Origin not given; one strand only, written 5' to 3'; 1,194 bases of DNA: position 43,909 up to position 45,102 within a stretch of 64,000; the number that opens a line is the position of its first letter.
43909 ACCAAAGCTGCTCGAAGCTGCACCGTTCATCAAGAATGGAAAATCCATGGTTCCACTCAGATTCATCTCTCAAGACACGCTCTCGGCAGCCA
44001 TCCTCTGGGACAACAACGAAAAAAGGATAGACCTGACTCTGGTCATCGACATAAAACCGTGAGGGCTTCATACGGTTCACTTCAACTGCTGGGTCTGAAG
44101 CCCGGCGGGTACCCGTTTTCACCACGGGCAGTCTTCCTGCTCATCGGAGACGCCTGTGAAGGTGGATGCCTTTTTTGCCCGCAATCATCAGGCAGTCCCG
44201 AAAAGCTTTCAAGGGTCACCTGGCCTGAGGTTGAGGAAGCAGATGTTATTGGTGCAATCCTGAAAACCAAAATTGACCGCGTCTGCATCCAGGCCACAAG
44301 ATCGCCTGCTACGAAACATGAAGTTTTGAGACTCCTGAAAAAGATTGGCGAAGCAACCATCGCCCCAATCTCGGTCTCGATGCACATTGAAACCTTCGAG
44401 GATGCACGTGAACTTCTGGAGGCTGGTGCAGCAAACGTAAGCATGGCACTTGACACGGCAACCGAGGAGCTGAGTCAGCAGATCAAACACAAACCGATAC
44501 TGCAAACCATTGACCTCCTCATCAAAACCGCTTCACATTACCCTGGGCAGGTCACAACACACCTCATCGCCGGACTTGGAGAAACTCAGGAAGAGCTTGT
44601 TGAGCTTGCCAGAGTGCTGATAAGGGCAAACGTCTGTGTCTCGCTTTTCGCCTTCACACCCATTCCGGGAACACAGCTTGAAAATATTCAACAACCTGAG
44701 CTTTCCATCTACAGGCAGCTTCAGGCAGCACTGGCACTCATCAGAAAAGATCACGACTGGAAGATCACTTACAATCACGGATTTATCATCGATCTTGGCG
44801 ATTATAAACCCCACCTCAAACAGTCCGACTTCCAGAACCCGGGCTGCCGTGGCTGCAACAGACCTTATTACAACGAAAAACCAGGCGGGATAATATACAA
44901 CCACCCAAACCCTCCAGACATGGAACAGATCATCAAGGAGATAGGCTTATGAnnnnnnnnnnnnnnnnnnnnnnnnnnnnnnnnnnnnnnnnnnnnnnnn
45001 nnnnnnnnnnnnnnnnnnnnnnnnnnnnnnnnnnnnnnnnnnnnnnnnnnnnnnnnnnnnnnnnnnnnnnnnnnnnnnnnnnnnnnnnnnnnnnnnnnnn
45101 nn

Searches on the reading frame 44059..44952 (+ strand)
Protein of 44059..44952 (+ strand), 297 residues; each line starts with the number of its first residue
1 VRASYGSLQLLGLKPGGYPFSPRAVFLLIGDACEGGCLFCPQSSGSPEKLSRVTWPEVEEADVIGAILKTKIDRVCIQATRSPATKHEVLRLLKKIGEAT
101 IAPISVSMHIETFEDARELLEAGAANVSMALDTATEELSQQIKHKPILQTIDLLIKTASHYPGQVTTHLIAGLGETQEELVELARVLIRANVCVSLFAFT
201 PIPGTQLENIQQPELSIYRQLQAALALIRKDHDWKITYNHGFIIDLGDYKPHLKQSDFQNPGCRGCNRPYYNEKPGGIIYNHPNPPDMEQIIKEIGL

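Call 3: search_protein_families(library=pfam, proteins=[window:44059-44952:+], max_evalue=0.01)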
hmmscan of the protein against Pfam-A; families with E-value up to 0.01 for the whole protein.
window:44059-44952:+ (297 aa): 1 family
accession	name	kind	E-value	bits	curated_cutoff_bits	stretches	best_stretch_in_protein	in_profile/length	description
PF04055.27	Radical_SAM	-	1.8e-12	48.2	29.5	1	29-186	3-165/166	Radical SAM superfamily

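Call 4: search_protein_families(library=ncbifam, proteins=[window:44059-44952:+], max_evalue=0.01)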
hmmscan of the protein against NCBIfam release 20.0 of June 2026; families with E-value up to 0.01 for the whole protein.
window:44059-44952:+ (297 aa): 17 families
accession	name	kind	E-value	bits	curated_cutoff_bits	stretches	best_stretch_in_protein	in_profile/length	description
NF053743.1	LipS2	equivalog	6.9e-82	275.2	270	1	1-283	1-292/292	LipS2 family lipoyl synthase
TIGR00433.2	bioB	equivalog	6.9e-15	55.1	225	1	32-215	50-237/307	biotin synthase BioB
TIGR04043.1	rSAM_MSMEG_0568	hypoth_equivalog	2.6e-12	46.4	303.7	1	111-231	201-329/354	MSMEG_0568 family radical SAM protein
NF004019.1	PRK05481.1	subfamily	1.8e-06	27.4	203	1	23-192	47-219/286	lipoyl synthase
NF045502.1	variant_rSAM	domain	2.1e-06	26.9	125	1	36-226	145-352/357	radical SAM protein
TIGR03957.1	rSAM_HmdB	equivalog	6.6e-06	25.5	320.9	1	59-223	78-242/317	5,10-methenyltetrahydromethanopterin hydrogenase cofactor biosynthesis protein HmdB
TIGR00510.1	lipA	equivalog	7.6e-06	25.4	310.25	1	24-193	64-237/302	lipoyl synthase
NF001199.0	PRK00164.2-1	equivalog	2.4e-05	23.6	231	1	28-161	17-148/308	GTP 3',8-cyclase MoaA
NF009544.0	PRK12928.1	subfamily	8.6e-05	21.9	210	1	23-190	66-237/300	lipoyl synthase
TIGR02666.1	moaA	equivalog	9.2e-05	21.6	284.05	1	29-223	16-218/336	GTP 3',8-cyclase MoaA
TIGR03572.1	WbuZ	equivalog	0.00017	21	299.7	1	81-187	54-162/232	glycosyl amidation-associated protein WbuZ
TIGR01212.1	TIGR01212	equivalog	0.0006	19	180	1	31-210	34-226/302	tRNA modification radical SAM protein MnmL/YtqA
TIGR00735.1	hisF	equivalog_domain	0.00083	18.7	294.55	1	78-134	51-107/254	imidazole glycerol phosphate synthase subunit HisF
NF004911.0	PRK06267.1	equivalog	0.0012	18.1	305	1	119-220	123-225/351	hypothetical protein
NF053790.1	LplA_LipA_fuse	exception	0.0025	16.5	800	1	24-189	380-546/606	bifunctional lipoate--protein ligase/lipoyl synthase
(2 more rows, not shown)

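Call 7: find_homologous_proteins(query=window:44059-44952:+, max_evalue=0.00001)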
Query window:44059-44952:+ (297 aa): 3480 proteins with E <= 0.00001 among 7290 candidates; the best 120 are listed.
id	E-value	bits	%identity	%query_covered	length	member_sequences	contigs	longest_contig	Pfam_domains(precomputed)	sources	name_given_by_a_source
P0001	4.7e-198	675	100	100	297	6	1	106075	PF04055.28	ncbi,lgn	-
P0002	1.2e-140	486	72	99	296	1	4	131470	PF04055.28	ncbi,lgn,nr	ncbi:MAG: radical SAM protein [Caldisericia bacterium]|nr:radical SAM protein [Caldisericia bacteriu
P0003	2.0e-137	476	70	99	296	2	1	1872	PF04055.28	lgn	-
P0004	4.7e-136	471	69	99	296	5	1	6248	PF04055.28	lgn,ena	-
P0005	8.6e-136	470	70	99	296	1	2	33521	PF04055.28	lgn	-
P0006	1.3e-134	466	89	78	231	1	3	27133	PF04055.28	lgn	-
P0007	3.0e-134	465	67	99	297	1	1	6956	PF04055.28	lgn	-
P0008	6.4e-132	458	65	100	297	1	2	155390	PF04055.28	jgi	jgi:biotin synthase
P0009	7.3e-132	457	66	99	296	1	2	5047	PF04055.28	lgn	-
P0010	3.2e-116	406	62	99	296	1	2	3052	PF04055.28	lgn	-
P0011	7.0e-115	402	61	100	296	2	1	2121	PF04055.28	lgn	-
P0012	8.2e-115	401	61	100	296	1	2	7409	PF04055.28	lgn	-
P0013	1.0e-113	398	61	100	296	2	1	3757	PF04055.28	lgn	-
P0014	2.0e-113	397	59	100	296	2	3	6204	PF04055.28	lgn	-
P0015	1.6e-112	394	61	100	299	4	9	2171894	PF04055.28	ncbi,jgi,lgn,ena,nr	ncbi:MAG TPA: radical SAM protein [Caldisericia bacterium]|nr:radical SAM protein [Caldisericia bact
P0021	4.1e-101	356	55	99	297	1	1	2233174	PF04055.28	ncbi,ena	-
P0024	9.0e-97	342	53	98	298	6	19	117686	PF04055.28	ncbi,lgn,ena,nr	ncbi:MAG TPA: radical SAM protein [Caldisericia bacterium]|nr:radical SAM protein [Caldisericia bact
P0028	2.4e-94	334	51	99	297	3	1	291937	PF04055.28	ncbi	-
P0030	1.2e-80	289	68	63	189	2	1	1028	PF04055.28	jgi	jgi:biotin synthase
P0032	2.5e-60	222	38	98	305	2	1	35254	PF04055.28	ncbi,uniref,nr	ncbi:radical SAM protein [Carboxydothermus pertinax]|uniref:biotin synthase n=1 Tax=Carboxydothermus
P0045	9.2e-56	208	37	98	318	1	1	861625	PF04055.28,PF00977.28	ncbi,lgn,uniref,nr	ncbi:radical SAM protein [Desulfosporosinus fructosivorans]|uniref:Radical SAM protein n=1 Tax=Desul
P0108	1.7e-52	197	37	100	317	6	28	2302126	PF04055.28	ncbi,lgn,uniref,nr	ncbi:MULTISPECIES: radical SAM protein [Kosmotoga]|uniref:Radical SAM domain protein n=1 Tax=Kosmoto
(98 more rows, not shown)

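Call 12: find_encoding_contigs(protein=P0002, flank=8000, max_places=2)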
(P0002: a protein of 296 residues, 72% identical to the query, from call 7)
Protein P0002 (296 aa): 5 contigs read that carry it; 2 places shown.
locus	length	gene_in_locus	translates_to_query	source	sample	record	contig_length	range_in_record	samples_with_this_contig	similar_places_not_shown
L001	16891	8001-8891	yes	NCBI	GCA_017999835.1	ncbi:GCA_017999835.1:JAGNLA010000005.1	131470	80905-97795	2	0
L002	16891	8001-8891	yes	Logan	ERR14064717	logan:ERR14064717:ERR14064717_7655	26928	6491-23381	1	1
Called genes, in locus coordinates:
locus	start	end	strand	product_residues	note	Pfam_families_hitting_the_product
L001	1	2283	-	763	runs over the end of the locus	PF08308:PEGA (faint)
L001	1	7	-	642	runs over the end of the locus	PF08308:PEGA (faint)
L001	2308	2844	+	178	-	-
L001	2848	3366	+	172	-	-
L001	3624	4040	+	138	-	-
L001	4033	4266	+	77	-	PF12732:YtxH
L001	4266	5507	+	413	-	PF01594:AI-2E_transport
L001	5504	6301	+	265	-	PF00702:Hydrolase (faint), PF08282:Hydrolase_3, PF05116:S6PP (weak)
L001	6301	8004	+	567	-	PF00963:Cohesin (weak), PF19190:BACON_2 (faint), PF09136:Glucodextran_B, PF07833:Cu_amine_oxidN1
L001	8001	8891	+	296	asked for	PF04055:Radical_SAM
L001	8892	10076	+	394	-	PF13180:PDZ_2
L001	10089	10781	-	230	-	PF00117:GATase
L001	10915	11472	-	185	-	PF11611:DUF4352 (weak)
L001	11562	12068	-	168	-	PF11611:DUF4352 (weak)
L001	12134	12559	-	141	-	PF03724:META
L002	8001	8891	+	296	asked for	PF04055:Radical_SAM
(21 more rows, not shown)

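Call 13: find_encoding_contigs(protein=P0015, flank=8000, max_places=2)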
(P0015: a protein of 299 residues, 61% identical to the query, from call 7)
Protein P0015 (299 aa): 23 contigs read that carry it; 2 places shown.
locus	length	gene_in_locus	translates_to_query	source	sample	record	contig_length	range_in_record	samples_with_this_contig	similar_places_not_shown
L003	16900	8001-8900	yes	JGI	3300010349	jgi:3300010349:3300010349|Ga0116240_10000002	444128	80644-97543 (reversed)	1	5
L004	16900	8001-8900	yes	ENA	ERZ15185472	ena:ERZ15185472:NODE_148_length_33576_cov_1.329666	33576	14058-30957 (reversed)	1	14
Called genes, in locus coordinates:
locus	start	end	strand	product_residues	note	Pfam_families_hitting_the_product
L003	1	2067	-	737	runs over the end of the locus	PF08308:PEGA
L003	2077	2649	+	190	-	-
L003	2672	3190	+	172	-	-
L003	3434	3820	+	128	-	-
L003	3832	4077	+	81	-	PF12732:YtxH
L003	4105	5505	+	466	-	PF01594:AI-2E_transport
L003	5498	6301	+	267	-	PF00702:Hydrolase (faint), PF05116:S6PP (faint), PF08282:Hydrolase_3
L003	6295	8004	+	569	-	PF09136:Glucodextran_B, PF17936:Big_6 (weak), PF07833:Cu_amine_oxidN1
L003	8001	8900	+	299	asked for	PF04055:Radical_SAM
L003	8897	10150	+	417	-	PF13180:PDZ_2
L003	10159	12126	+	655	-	PF01804:Penicil_amidase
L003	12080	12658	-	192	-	PF00117:GATase, PF07722:Peptidase_C26 (faint)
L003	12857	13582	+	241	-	PF13489:Methyltransf_23 (weak), PF13847:Methyltransf_31, PF08241:Methyltransf_11, PF08242:Methyltransf_12, PF13649:Methyltransf_25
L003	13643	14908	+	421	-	-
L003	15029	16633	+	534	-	PF13570:Beta-prop_ACSF4 (weak), PF13360:PQQ_2 (weak), PF13570:Beta-prop_ACSF4, PF13360:PQQ_2, PF13570:Beta-prop_ACSF4 (weak), PF13360:PQQ_2 (weak), PF07833:Cu_amine_oxidN1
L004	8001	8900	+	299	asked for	PF04055:Radical_SAM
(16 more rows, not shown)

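Call 14: find_encoding_contigs(protein=P0028, flank=8000, max_places=1)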
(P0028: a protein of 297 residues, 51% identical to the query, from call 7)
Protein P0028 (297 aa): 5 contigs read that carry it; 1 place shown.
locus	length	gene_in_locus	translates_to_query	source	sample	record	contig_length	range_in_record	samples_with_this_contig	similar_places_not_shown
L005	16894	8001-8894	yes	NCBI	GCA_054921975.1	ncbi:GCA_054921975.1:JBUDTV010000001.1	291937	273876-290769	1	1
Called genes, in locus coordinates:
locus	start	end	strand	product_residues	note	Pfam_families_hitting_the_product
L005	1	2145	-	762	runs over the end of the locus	PF08308:PEGA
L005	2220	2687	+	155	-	-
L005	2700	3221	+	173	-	-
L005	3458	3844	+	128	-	PF10812:DUF2561 (faint), PF06103:DUF948 (weak)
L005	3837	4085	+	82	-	PF12732:YtxH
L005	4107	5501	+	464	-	PF01594:AI-2E_transport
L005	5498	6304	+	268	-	PF05116:S6PP (faint), PF08282:Hydrolase_3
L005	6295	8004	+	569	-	PF09136:Glucodextran_B, PF07833:Cu_amine_oxidN1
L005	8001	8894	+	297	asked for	PF04055:Radical_SAM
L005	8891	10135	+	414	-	PF13180:PDZ_2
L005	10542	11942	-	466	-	PF13181:TPR_8 (faint), PF08867:FRG, PF13428:TPR_14 (faint), PF13431:TPR_17 (faint), PF13424:TPR_12 (weak), PF00515:TPR_1, PF07719:TPR_2 (weak), PF13414:TPR_11 (weak), +4 more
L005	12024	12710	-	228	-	PF00117:GATase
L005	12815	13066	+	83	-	-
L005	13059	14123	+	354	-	-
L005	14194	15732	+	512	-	PF13360:PQQ_2 (weak), PF25293:Beta-prop_EMC1_N (weak), PF13360:PQQ_2, PF13570:Beta-prop_ACSF4, PF07833:Cu_amine_oxidN1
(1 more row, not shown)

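Call 15: find_encoding_contigs(protein=P0021, flank=8000, max_places=1)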
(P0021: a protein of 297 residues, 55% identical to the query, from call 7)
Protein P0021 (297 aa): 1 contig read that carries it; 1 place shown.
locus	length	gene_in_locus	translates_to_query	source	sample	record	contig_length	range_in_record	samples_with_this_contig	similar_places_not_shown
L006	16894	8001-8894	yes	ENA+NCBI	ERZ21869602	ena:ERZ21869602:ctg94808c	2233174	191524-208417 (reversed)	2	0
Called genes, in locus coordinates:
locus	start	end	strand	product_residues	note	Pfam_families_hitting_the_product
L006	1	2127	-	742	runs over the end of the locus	PF08308:PEGA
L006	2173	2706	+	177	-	-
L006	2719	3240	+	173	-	-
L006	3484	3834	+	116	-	-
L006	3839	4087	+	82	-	-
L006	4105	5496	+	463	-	PF01594:AI-2E_transport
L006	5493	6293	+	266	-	PF00702:Hydrolase (weak), PF05116:S6PP (faint), PF08282:Hydrolase_3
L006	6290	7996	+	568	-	PF09136:Glucodextran_B, PF07833:Cu_amine_oxidN1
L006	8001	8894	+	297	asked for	PF04055:Radical_SAM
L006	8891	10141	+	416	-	PF13180:PDZ_2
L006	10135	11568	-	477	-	PF08867:FRG, PF07719:TPR_2 (faint), PF13174:TPR_6 (faint), PF13371:TPR_9 (faint), PF13414:TPR_11 (faint), PF13428:TPR_14 (faint), PF13432:TPR_16 (faint), PF00515:TPR_1, +2 more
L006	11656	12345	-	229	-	PF00117:GATase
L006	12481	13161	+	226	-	-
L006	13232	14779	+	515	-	PF13570:Beta-prop_ACSF4, PF25293:Beta-prop_EMC1_N (weak), PF13570:Beta-prop_ACSF4, PF13360:PQQ_2, PF07833:Cu_amine_oxidN1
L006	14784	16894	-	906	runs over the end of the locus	PF01433:Peptidase_M1, PF07833:Cu_amine_oxidN1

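Call 16: find_encoding_contigs(protein=P0024, flank=8000, max_places=1)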
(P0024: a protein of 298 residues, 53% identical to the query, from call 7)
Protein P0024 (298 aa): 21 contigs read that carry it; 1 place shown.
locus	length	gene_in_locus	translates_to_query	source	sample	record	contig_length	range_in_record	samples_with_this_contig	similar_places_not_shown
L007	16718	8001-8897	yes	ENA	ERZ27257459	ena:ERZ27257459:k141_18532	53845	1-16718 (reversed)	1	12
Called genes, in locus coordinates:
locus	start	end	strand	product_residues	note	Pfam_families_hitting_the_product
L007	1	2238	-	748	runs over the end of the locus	PF08308:PEGA (weak)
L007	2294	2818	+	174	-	-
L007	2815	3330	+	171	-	-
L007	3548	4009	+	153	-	PF06103:DUF948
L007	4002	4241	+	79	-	PF12732:YtxH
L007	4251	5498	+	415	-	PF01594:AI-2E_transport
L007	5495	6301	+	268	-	PF00702:Hydrolase (faint), PF08282:Hydrolase_3, PF12710:HAD (faint), PF05116:S6PP (weak)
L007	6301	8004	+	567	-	PF00963:Cohesin, PF12733:Cadherin-like (faint), PF09136:Glucodextran_B, PF07833:Cu_amine_oxidN1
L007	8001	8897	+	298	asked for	PF04055:Radical_SAM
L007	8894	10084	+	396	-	PF00595:PDZ (weak), PF13180:PDZ_2, PF17820:PDZ_6 (weak)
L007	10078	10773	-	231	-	PF00117:GATase, PF07722:Peptidase_C26 (weak)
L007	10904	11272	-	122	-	PF16320:Ribosomal_L12_N, PF00542:Ribosomal_L12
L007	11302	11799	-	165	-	PF00466:Ribosomal_L10, PF27436:RL10_C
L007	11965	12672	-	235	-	PF00687:Ribosomal_L1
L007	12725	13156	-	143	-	PF03946:Ribosomal_L11_N, PF00298:Ribosomal_L11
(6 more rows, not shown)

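Call 17: find_encoding_contigs(protein=P0032, flank=6000, max_places=1)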
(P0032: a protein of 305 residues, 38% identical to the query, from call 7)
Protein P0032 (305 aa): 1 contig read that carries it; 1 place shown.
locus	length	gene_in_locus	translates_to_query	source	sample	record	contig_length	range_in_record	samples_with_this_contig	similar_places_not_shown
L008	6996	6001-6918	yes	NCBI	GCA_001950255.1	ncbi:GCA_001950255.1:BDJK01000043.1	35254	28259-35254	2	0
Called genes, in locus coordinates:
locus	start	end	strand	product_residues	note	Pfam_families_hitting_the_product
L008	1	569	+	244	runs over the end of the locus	PF01869:BcrAD_BadFG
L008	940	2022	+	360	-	PF01571:GCV_T, PF08669:GCV_T_C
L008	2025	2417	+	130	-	PF01597:GCV_H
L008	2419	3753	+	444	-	PF02347:GDC-P, PF00155:Aminotran_1_2 (weak), PF00266:Aminotran_5 (weak)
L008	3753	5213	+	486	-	PF02347:GDC-P, PF00266:Aminotran_5 (weak), PF21478:GcvP2_C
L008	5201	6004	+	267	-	-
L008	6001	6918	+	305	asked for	PF04055:Radical_SAM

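Call 18: find_encoding_contigs(protein=P0108, flank=6000, max_places=1)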
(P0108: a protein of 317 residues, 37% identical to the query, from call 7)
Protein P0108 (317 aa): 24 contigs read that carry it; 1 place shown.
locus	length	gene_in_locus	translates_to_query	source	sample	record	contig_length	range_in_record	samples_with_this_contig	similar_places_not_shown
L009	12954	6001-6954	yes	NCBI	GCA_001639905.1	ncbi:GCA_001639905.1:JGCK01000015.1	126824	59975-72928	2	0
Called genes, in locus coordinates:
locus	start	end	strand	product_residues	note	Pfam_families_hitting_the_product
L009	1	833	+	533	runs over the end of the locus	PF00271:Helicase_C, PF22590:Cas3-like_C_2 (weak)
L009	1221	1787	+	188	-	-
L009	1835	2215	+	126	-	-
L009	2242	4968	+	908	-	-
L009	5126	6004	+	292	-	-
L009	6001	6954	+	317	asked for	PF04055:Radical_SAM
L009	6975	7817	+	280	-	PF21948:LplA-B_cat, PF03099:BPL_LplA_LipB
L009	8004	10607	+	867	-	PF01074:Glyco_hydro_38N, PF09261:Alpha-mann_mid, PF07748:Glyco_hydro_38C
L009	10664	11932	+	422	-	PF01547:SBP_bac_1, PF13416:SBP_bac_8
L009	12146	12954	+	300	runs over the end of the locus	PF00528:BPD_transp_1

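Call 19: find_encoding_contigs(protein=P0045, flank=6000, max_places=1)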
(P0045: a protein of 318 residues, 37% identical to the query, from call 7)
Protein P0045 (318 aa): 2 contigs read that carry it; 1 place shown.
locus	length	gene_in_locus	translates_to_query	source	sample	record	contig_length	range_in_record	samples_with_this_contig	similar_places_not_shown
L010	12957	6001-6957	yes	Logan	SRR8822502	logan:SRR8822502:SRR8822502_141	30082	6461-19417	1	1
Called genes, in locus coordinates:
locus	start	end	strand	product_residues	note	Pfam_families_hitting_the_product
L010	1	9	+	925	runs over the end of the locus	PF00133:tRNA-synt_1, PF09334:tRNA-synt_1g, PF01406:tRNA-synt_1e (weak), PF08264:Anticodon_1, PF06827:zf-FPG_IleRS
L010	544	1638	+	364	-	PF01571:GCV_T, PF08669:GCV_T_C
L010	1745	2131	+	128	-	PF01597:GCV_H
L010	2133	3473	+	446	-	PF02347:GDC-P, PF00155:Aminotran_1_2 (weak)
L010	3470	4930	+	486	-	PF02347:GDC-P, PF00266:Aminotran_5, PF21478:GcvP2_C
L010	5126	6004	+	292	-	-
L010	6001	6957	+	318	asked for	PF04055:Radical_SAM, PF00977:His_biosynth (faint)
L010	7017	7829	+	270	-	PF21948:LplA-B_cat, PF03099:BPL_LplA_LipB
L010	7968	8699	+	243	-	PF04029:2-ph_phosp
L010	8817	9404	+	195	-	PF06130:PTAC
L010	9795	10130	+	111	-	PF18910:DUF5665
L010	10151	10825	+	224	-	PF01258:zf-dskA_traR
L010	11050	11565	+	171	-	PF01252:Peptidase_A8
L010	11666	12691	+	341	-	PF01479:S4 (weak), PF00849:PseudoU_synth_2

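Call 21: search_protein_families(library=ncbifam, proteins=[L010:5126-6004:+, L009:5126-6004:+, L008:5201-6004:+, P0032, P0108, P0045, P0015, P0028, P0024], max_evalue=1e-8)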
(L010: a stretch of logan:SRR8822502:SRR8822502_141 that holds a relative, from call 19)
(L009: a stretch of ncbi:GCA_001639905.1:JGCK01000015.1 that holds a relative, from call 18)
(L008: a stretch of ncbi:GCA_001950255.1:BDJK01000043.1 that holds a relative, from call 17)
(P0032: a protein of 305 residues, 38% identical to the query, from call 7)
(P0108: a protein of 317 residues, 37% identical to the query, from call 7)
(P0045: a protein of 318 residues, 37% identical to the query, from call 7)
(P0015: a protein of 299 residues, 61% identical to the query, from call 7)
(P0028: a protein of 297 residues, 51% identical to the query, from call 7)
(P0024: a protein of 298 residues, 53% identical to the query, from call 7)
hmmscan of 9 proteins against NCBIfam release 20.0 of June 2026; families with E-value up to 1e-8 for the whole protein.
L010:5126-6004:+ (292 aa): 1 family
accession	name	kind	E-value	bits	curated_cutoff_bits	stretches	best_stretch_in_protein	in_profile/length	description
NF053742.1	LipS1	equivalog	1.3e-83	280.7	230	1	25-290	1-268/268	LipS1 family lipoyl synthase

L009:5126-6004:+ (292 aa): 1 family
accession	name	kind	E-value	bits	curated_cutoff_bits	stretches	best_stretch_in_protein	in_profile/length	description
NF053742.1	LipS1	equivalog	3.8e-95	318.5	230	1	32-290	1-268/268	LipS1 family lipoyl synthase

L008:5201-6004:+ (267 aa): 1 family
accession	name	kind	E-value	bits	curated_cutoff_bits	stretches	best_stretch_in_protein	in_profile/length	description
NF053742.1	LipS1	equivalog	1.1e-84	284.2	230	1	6-265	1-268/268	LipS1 family lipoyl synthase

P0032 (305 aa): 4 families
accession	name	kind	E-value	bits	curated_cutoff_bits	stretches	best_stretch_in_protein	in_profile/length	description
NF053743.1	LipS2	equivalog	5.3e-116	387.1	270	1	1-294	1-292/292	LipS2 family lipoyl synthase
TIGR00433.2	bioB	equivalog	1.7e-17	63.6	225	1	32-229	50-247/307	biotin synthase BioB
NF004019.1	PRK05481.1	subfamily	2.8e-11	43.2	203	1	24-198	48-221/286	lipoyl synthase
TIGR00510.1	lipA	equivalog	8e-09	35.2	310.25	0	23-199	63-239/302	lipoyl synthase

P0108 (317 aa): 5 families
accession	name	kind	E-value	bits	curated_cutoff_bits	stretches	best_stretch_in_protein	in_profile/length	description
NF053743.1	LipS2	equivalog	5.9e-123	410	270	1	2-298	1-292/292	LipS2 family lipoyl synthase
TIGR00433.2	bioB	equivalog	5.9e-17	61.9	225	1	33-228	50-242/307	biotin synthase BioB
TIGR04043.1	rSAM_MSMEG_0568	hypoth_equivalog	3.1e-11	42.9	303.7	1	106-229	190-319/354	MSMEG_0568 family radical SAM protein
TIGR03957.1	rSAM_HmdB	equivalog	3e-10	39.8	320.9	1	78-233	89-247/317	5,10-methenyltetrahydromethanopterin hydrogenase cofactor biosynthesis protein HmdB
NF045502.1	variant_rSAM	domain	7e-09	35.1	125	1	37-230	145-348/357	radical SAM protein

P0045 (318 aa): 4 families
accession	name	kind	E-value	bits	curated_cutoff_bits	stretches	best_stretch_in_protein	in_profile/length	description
NF053743.1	LipS2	equivalog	2e-123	411.5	270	1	2-296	1-292/292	LipS2 family lipoyl synthase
TIGR00433.2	bioB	equivalog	3.3e-16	59.4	225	1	33-228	50-242/307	biotin synthase BioB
TIGR04043.1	rSAM_MSMEG_0568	hypoth_equivalog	1.2e-11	44.2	303.7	1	88-244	173-336/354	MSMEG_0568 family radical SAM protein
TIGR03910.1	pyrrolys_PylB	equivalog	1.5e-09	37.2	348.2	1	89-223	119-254/347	methylornithine synthase PylB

P0015 (299 aa): 3 families
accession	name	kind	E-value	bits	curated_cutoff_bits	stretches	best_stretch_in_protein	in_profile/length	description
NF053743.1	LipS2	equivalog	2.8e-85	286.3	270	1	1-285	1-292/292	LipS2 family lipoyl synthase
TIGR00433.2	bioB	equivalog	1.4e-14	54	225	1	32-227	50-248/307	biotin synthase BioB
TIGR04043.1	rSAM_MSMEG_0568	hypoth_equivalog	4.1e-09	35.9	303.7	1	164-227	261-324/354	MSMEG_0568 family radical SAM protein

P0028 (297 aa): 3 families
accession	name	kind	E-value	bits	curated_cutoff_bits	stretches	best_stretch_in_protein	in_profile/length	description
NF053743.1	LipS2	equivalog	2.1e-90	303.1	270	1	1-284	1-292/292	LipS2 family lipoyl synthase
TIGR00433.2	bioB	equivalog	1.2e-15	57.5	225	1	32-220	50-242/307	biotin synthase BioB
TIGR04043.1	rSAM_MSMEG_0568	hypoth_equivalog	6.2e-09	35.3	303.7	0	163-216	261-314/354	MSMEG_0568 family radical SAM protein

P0024 (298 aa): 3 families
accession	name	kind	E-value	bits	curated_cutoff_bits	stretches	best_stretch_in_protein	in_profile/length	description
NF053743.1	LipS2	equivalog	4.4e-88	295.5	270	1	1-283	1-292/292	LipS2 family lipoyl synthase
TIGR00433.2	bioB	equivalog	6.7e-17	61.7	225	1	32-219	50-241/307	biotin synthase BioB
TIGR04043.1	rSAM_MSMEG_0568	hypoth_equivalog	9.1e-09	34.7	303.7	0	163-234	261-332/354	MSMEG_0568 family radical SAM protein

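Call 32: search_solved_structures(query=window:44059-44949:+, max_evalue=0.001)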
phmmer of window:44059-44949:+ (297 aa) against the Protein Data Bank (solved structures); distinct sequences matched with E-value up to 0.001: 1.
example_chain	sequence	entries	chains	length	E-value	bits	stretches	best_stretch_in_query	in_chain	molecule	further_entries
8vdw_A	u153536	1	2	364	0.0002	24.1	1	32-211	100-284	Biotin synthase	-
